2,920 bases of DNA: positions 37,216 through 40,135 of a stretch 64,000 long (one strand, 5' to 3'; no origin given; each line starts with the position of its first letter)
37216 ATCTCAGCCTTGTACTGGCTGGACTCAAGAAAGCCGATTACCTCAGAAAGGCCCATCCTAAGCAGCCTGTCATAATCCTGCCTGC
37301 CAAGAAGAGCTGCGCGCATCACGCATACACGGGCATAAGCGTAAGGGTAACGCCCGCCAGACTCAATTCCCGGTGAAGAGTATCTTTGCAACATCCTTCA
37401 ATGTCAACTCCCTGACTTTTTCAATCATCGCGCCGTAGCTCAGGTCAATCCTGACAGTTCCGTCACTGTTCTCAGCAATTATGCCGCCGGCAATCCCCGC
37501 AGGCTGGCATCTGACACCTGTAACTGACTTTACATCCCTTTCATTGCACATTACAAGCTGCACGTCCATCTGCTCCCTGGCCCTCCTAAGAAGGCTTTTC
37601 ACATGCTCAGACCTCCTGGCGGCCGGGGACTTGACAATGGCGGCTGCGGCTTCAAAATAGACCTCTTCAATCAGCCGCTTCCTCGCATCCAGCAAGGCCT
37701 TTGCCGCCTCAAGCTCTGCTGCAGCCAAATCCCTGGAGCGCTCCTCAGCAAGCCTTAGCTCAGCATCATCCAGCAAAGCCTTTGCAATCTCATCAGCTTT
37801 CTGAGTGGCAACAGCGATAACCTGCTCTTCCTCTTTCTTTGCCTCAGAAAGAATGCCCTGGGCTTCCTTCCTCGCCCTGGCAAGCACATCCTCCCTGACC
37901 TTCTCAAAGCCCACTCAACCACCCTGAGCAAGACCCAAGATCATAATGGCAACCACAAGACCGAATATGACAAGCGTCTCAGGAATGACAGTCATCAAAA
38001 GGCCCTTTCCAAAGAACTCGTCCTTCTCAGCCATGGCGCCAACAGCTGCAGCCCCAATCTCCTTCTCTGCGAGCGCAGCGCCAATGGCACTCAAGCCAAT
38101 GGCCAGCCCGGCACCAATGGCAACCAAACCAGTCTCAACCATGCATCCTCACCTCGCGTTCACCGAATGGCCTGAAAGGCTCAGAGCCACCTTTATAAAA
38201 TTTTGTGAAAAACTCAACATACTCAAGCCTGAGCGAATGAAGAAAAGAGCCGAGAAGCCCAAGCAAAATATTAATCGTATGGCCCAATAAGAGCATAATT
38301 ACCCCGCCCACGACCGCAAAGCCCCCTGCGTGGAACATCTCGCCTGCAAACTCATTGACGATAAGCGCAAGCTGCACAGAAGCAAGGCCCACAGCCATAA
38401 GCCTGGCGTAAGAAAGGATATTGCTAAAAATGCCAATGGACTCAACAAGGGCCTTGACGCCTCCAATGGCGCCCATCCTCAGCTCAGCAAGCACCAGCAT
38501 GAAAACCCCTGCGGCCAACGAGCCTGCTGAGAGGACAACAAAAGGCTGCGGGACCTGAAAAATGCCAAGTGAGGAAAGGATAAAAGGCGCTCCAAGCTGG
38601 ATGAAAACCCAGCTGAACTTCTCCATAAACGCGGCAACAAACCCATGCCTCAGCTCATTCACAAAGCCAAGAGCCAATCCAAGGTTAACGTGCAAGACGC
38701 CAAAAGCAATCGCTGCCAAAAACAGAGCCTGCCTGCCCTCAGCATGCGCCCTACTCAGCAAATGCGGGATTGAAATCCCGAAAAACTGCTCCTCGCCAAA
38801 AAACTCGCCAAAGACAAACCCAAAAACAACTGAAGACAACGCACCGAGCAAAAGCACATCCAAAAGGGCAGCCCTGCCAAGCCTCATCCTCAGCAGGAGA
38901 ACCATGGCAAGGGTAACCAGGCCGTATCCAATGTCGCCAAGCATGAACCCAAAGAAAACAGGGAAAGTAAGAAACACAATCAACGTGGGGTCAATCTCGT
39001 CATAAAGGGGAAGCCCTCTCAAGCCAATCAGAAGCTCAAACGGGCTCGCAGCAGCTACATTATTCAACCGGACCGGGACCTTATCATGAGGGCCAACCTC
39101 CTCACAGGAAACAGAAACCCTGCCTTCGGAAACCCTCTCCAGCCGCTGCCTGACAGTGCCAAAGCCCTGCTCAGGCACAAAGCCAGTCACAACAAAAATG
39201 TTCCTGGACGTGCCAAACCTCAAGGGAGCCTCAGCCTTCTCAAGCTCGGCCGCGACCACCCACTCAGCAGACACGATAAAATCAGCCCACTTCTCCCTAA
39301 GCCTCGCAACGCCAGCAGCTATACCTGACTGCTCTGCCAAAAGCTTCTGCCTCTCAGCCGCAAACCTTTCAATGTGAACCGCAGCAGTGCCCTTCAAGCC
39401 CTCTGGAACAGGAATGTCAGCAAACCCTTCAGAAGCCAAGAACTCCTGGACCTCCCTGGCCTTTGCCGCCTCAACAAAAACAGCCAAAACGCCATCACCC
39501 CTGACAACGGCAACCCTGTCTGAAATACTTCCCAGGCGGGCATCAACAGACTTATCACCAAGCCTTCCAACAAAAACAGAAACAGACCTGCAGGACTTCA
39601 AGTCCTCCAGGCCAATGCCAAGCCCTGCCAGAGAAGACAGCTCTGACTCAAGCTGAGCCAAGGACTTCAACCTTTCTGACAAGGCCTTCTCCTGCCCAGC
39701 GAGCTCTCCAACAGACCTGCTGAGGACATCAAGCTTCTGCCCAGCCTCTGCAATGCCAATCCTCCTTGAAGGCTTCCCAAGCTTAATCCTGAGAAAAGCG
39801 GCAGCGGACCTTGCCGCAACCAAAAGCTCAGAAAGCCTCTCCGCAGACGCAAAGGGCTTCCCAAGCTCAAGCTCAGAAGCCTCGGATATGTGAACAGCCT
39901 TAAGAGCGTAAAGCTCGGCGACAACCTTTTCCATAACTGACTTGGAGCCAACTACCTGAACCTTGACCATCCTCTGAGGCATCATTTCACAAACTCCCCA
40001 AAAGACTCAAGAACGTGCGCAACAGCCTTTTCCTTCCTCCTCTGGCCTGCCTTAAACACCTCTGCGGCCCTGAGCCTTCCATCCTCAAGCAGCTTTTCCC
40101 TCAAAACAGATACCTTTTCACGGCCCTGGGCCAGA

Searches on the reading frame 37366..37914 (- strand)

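Call 6: search_protein_families(library=pfam, proteins=[window:37366-37914:-])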
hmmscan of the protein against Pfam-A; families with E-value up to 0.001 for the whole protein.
window:37366-37914:- (183 aa): 1 family
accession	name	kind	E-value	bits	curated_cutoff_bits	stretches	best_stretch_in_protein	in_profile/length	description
PF01991.23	vATP-synt_E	-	9.8e-10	38.6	24.2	1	13-133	5-129/199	ATP synthase (E/31 kDa) subunit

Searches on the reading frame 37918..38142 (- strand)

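Call 6: search_protein_families(library=pfam, proteins=[window:37918-38142:-])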
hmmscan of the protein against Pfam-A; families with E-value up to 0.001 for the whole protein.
window:37918-38142:- (75 aa): 1 family
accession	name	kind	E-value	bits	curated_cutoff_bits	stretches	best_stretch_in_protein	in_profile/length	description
PF00137.26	ATP-synt_C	-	2.5e-18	66.5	24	1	9-68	1-60/60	ATP synthase subunit C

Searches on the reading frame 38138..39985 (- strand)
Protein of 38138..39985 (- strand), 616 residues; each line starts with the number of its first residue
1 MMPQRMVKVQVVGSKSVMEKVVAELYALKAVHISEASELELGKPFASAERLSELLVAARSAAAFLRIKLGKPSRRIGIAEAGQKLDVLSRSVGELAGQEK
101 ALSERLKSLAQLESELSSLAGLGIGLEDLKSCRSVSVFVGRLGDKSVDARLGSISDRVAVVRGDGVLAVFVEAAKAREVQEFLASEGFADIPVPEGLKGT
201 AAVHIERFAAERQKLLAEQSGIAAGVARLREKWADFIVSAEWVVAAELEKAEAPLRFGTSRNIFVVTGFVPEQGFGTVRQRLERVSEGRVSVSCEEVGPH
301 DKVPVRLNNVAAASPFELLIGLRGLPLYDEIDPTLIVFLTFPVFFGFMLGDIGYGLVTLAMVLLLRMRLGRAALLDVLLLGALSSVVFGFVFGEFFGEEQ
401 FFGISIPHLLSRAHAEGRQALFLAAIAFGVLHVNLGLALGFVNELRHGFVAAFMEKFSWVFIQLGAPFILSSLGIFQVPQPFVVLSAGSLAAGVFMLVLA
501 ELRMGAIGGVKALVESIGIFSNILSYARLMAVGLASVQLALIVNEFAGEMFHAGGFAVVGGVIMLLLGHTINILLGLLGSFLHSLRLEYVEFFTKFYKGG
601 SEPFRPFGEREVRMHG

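Call 6: search_protein_families(library=pfam, proteins=[window:38138-39985:-])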
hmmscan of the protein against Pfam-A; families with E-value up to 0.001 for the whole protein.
window:38138-39985:- (616 aa): 1 family
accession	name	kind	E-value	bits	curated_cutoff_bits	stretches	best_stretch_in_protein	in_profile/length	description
PF01496.24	V_ATPase_I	-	2.7e-26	92.2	30.7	2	517-607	716-813/815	V-type ATPase 116kDa subunit family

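Call 10: find_related_loci(query=window:38138-39985:-, collection=genome_contigs, flank=5000)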
Query window:38138-39985:- (616 aa) in genome_contigs; peptide patterns used: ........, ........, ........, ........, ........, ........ (x = any residue, [..] = any of these).
53 stretches matched a pattern; 4 encode a relative of the query (tblastn E <= 1e-3); 4 distinct loci.
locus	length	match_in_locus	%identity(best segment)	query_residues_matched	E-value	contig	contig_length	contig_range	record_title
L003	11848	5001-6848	96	1-616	0e+0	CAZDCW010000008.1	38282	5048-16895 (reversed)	MAG TPA_asm: uncultured Methanosarcinales archaeon isolate SRP090828_co2_162 genome assembly, contig: NODE_360_length_38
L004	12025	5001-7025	31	1-607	2e-75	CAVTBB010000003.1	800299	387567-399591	MAG: uncultured Methanomassiliicoccales archaeon isolate MFD02416.bin.1.122 genome assembly, contig: contig_67673, whole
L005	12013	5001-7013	30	1-607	3e-75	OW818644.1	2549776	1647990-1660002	metagenome genome assembly, chromosome: 1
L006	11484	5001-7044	33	1-615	2e-40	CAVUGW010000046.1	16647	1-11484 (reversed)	MAG: Methanomassiliicoccaceae archaeon isolate MFD02138.bin.2.5 genome assembly, contig: contig_7158, whole genome shotg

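Call 14: find_homologous_proteins(query=window:38138-39985:-)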
Query window:38138-39985:- (616 aa): 231 proteins with E <= 0.001 among 8000 candidates; the best 120 are listed.
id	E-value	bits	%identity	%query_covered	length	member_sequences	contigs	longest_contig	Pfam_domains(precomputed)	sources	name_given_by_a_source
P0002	0.0e+0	1293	100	100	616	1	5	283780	PF01496.25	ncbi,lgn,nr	ncbi:V-type ATP synthase subunit I [Candidatus Woesearchaeota archaeon]|nr:V-type ATP synthase subun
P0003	0.0e+0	1257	96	100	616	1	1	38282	PF01496.25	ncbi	-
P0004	6.3e-188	644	51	99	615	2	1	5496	PF01496.25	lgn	-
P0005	6.8e-187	641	51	99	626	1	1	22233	PF01496.25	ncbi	-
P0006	2.3e-186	639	50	99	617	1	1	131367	PF01496.25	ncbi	-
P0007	5.7e-181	621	50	99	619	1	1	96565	PF01496.25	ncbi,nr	ncbi:V-type ATP synthase subunit I [Candidatus Woesearchaeota archaeon]|nr:V-type ATP synthase subun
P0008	1.5e-180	620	49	99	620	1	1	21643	PF01496.25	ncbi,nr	ncbi:V-type ATP synthase subunit I [Candidatus Woesearchaeota archaeon]|nr:V-type ATP synthase subun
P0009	1.5e-179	617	50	99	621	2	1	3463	PF01496.25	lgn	-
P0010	2.2e-176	606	49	99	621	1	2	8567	PF01496.25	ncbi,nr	ncbi:V-type ATP synthase subunit I [Candidatus Woesearchaeota archaeon]|nr:V-type ATP synthase subun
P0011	6.4e-176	605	49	99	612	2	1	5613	PF01496.25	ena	-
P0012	4.6e-174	599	47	100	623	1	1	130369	PF01496.25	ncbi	-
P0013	8.5e-173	594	47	100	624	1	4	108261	PF01496.25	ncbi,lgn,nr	ncbi:V-type ATP synthase subunit I [Candidatus Woesearchaeota archaeon]|nr:V-type ATP synthase subun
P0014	1.4e-172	594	46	100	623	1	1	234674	PF01496.25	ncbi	-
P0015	3.0e-172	593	48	99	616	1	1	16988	PF01496.25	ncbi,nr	ncbi:V-type ATP synthase subunit I [Candidatus Woesearchaeota archaeon]|nr:V-type ATP synthase subun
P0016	4.1e-140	487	43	99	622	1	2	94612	PF01496.25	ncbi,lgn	-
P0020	9.2e-138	479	44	99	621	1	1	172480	PF01496.25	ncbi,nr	ncbi:V-type ATP synthase subunit I [Candidatus Woesearchaeota archaeon]|nr:V-type ATP synthase subun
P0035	2.9e-124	434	38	99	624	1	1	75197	PF01496.25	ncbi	ncbi:MAG: V-type ATP synthase subunit I [Candidatus Woesearchaeota archaeon]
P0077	7.8e-113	396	37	99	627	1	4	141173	PF01496.25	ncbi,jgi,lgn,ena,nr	ncbi:MAG: V-type ATP synthase subunit I [Candidatus Diapherotrites archaeon]|nr:V-type ATP synthase 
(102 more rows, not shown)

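Call 15: find_encoding_contigs(protein=P0006, flank=3500, max_places=1)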
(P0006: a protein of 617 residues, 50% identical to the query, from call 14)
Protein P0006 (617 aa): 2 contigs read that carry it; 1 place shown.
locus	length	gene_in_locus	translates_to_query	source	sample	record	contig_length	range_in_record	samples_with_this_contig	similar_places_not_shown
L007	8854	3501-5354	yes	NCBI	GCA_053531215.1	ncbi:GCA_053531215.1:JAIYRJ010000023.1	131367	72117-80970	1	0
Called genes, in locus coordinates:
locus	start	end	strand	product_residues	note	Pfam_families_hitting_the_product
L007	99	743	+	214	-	PF00318:Ribosomal_S2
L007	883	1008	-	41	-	-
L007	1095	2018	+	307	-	PF04014:MazE_antitoxin (weak)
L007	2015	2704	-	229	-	PF00154:RecA_N (weak), PF03796:DnaB_C (faint), PF06745:ATPase, PF08423:Rad51, PF13481:AAA_25, PF13401:AAA_22 (faint), PF13479:AAA_24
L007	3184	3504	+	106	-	-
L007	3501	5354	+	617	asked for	PF01496:V_ATPase_I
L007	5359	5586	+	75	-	PF00137:ATP-synt_C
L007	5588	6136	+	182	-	PF01991:vATP-synt_E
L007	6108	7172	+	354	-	PF01992:vATP-synt_AC39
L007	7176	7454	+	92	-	PF01990:ATP-synt_F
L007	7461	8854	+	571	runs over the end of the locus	PF02874:ATP-synt_ab_N, PF16886:ATP-synt_ab_Xtn, PF00006:ATP-synt_ab, PF22919:ATP-synt_VA_C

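Call 16: find_encoding_contigs(protein=P0007, flank=3500, max_places=1)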
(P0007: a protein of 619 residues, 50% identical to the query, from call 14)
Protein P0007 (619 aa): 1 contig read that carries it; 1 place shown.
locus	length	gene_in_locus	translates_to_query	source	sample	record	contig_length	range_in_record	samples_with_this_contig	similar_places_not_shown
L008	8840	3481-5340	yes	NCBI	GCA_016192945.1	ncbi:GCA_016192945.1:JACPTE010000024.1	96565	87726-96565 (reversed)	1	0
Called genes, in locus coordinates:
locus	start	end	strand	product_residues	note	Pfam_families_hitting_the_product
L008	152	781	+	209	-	PF00318:Ribosomal_S2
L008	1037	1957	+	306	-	PF04014:MazE_antitoxin (weak)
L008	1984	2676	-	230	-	PF00154:RecA_N, PF06745:ATPase, PF08423:Rad51, PF13481:AAA_25, PF25199:nSTAND_NTPase5 (weak), PF01637:ATPase_2 (weak), PF13479:AAA_24, PF01656:CbiA (weak)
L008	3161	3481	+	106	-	-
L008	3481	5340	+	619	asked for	PF01496:V_ATPase_I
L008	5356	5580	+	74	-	PF00137:ATP-synt_C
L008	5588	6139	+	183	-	PF01991:vATP-synt_E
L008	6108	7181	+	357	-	PF01992:vATP-synt_AC39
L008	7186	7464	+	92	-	PF01990:ATP-synt_F (weak)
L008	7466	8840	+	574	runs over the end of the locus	PF02874:ATP-synt_ab_N, PF16886:ATP-synt_ab_Xtn, PF00006:ATP-synt_ab, PF22919:ATP-synt_VA_C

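Call 17: find_encoding_contigs(protein=P0012, flank=3500, max_places=1)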
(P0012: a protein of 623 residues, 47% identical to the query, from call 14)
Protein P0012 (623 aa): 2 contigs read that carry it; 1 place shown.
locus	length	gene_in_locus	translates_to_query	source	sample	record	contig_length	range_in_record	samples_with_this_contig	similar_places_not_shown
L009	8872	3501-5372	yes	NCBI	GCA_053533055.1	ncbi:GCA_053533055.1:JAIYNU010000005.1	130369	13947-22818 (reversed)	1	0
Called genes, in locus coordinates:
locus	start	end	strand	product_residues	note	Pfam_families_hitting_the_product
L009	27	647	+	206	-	PF00318:Ribosomal_S2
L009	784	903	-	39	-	-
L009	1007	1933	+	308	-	PF04014:MazE_antitoxin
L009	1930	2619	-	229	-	PF00154:RecA_N (weak), PF06745:ATPase, PF08423:Rad51, PF13481:AAA_25, PF25199:nSTAND_NTPase5 (faint), PF13479:AAA_24 (weak)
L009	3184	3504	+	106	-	-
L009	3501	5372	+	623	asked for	PF01496:V_ATPase_I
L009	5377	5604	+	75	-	PF00137:ATP-synt_C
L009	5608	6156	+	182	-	PF01991:vATP-synt_E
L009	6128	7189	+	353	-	PF01992:vATP-synt_AC39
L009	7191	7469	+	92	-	PF01990:ATP-synt_F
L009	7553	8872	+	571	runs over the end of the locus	PF02874:ATP-synt_ab_N, PF16886:ATP-synt_ab_Xtn, PF00006:ATP-synt_ab, PF22919:ATP-synt_VA_C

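Call 18: find_encoding_contigs(protein=P0014, flank=3500, max_places=1)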
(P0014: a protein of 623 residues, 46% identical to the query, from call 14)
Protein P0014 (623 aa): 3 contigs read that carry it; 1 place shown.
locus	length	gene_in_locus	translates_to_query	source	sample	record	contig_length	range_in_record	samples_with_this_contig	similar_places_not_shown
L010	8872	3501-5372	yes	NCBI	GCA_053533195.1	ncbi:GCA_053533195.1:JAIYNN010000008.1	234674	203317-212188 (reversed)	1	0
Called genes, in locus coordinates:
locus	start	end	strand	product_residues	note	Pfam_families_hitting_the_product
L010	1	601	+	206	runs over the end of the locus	PF00318:Ribosomal_S2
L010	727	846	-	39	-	-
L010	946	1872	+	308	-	PF04014:MazE_antitoxin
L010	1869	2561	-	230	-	PF00154:RecA_N, PF06745:ATPase (weak), PF08423:Rad51, PF13481:AAA_25, PF13401:AAA_22 (weak), PF13479:AAA_24 (weak)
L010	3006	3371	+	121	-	-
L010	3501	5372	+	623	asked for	PF01496:V_ATPase_I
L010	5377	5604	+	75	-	PF00137:ATP-synt_C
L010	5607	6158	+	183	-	PF01991:vATP-synt_E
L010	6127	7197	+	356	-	PF01992:vATP-synt_AC39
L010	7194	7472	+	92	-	PF01990:ATP-synt_F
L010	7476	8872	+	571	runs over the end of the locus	PF02874:ATP-synt_ab_N, PF16886:ATP-synt_ab_Xtn, PF00006:ATP-synt_ab, PF22919:ATP-synt_VA_C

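Call 19: find_encoding_contigs(protein=P0020, flank=3500, max_places=1)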
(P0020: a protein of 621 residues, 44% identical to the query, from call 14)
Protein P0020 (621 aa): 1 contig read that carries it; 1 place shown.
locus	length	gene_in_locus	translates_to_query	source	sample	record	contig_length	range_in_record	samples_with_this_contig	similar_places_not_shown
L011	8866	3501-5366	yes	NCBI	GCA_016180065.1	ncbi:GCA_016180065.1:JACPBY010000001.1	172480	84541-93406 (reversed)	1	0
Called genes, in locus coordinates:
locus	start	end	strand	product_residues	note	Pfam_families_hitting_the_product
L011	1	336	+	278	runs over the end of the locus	PF13197:DUF4013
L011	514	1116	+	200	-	PF00318:Ribosomal_S2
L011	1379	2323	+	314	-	PF04014:MazE_antitoxin (weak)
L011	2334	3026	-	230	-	PF00154:RecA_N (weak), PF01637:ATPase_2 (weak), PF06745:ATPase, PF08423:Rad51, PF13481:AAA_25, PF13401:AAA_22 (weak), PF13479:AAA_24 (weak)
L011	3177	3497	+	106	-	-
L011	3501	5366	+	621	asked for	PF01496:V_ATPase_I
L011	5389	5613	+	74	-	PF00137:ATP-synt_C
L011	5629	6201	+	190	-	PF01991:vATP-synt_E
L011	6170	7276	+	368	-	PF01992:vATP-synt_AC39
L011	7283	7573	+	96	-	PF01990:ATP-synt_F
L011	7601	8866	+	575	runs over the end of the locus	PF02874:ATP-synt_ab_N, PF16886:ATP-synt_ab_Xtn, PF00006:ATP-synt_ab, PF22919:ATP-synt_VA_C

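Call 20: find_encoding_contigs(protein=P0016, flank=3500, max_places=1)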
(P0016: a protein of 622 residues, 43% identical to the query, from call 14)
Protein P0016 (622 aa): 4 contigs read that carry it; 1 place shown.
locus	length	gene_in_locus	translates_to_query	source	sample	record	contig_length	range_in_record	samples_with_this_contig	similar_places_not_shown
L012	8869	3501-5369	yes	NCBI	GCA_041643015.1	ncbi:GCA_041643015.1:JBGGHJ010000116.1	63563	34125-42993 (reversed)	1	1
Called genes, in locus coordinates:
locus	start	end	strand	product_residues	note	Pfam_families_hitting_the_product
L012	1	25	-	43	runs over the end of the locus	-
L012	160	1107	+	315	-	PF04014:MazE_antitoxin (weak), PF01895:PhoU (faint)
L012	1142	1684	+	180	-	PF01909:NTP_transf_2 (weak), PF18765:Polbeta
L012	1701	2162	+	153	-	-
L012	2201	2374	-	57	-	-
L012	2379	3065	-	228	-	PF00154:RecA_N (faint), PF06745:ATPase, PF08423:Rad51, PF13481:AAA_25, PF13479:AAA_24 (weak)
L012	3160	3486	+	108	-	-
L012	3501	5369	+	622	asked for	PF01496:V_ATPase_I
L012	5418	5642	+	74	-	PF00137:ATP-synt_C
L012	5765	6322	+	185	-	PF01991:vATP-synt_E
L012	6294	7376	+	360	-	PF01992:vATP-synt_AC39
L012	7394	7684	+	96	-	PF01990:ATP-synt_F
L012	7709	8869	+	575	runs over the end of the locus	PF02874:ATP-synt_ab_N, PF16886:ATP-synt_ab_Xtn, PF00006:ATP-synt_ab, PF22919:ATP-synt_VA_C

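Call 21: find_encoding_contigs(protein=P0035, flank=3500, max_places=1)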
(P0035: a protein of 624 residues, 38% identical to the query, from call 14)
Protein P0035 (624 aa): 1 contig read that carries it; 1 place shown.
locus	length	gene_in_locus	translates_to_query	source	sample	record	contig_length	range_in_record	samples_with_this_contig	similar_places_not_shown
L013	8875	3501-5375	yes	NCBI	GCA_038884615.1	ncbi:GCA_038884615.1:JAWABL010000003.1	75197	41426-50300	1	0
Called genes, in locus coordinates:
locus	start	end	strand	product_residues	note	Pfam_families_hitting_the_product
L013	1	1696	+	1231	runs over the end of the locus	-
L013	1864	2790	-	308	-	PF03734:YkuD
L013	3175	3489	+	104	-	-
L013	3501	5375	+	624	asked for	PF01496:V_ATPase_I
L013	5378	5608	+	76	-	PF00137:ATP-synt_C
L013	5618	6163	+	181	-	-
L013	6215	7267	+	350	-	PF01992:vATP-synt_AC39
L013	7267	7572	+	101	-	PF01990:ATP-synt_F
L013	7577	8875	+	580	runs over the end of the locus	PF02874:ATP-synt_ab_N, PF16886:ATP-synt_ab_Xtn, PF00006:ATP-synt_ab, PF22919:ATP-synt_VA_C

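Call 22: find_encoding_contigs(protein=P0077, flank=3500, max_places=1)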
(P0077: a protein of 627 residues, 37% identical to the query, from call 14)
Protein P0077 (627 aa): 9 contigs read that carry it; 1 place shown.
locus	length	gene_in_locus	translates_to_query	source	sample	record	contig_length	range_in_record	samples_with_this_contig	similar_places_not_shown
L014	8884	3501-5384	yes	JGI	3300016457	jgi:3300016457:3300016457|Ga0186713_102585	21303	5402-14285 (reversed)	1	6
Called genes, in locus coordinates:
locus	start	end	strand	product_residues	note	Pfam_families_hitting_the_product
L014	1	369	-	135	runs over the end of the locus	PF14251:PterinBD-DUF4346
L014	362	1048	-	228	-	PF00303:Thymidylat_synt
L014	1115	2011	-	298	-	PF02007:MtrH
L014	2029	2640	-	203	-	PF04208:MtrA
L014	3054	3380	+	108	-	-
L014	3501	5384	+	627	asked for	PF01496:V_ATPase_I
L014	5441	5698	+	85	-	PF00137:ATP-synt_C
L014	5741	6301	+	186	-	PF01991:vATP-synt_E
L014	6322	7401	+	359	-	PF01992:vATP-synt_AC39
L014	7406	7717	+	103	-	PF01990:ATP-synt_F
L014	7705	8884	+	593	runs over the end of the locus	PF02874:ATP-synt_ab_N, PF16886:ATP-synt_ab_Xtn, PF00006:ATP-synt_ab, PF22919:ATP-synt_VA_C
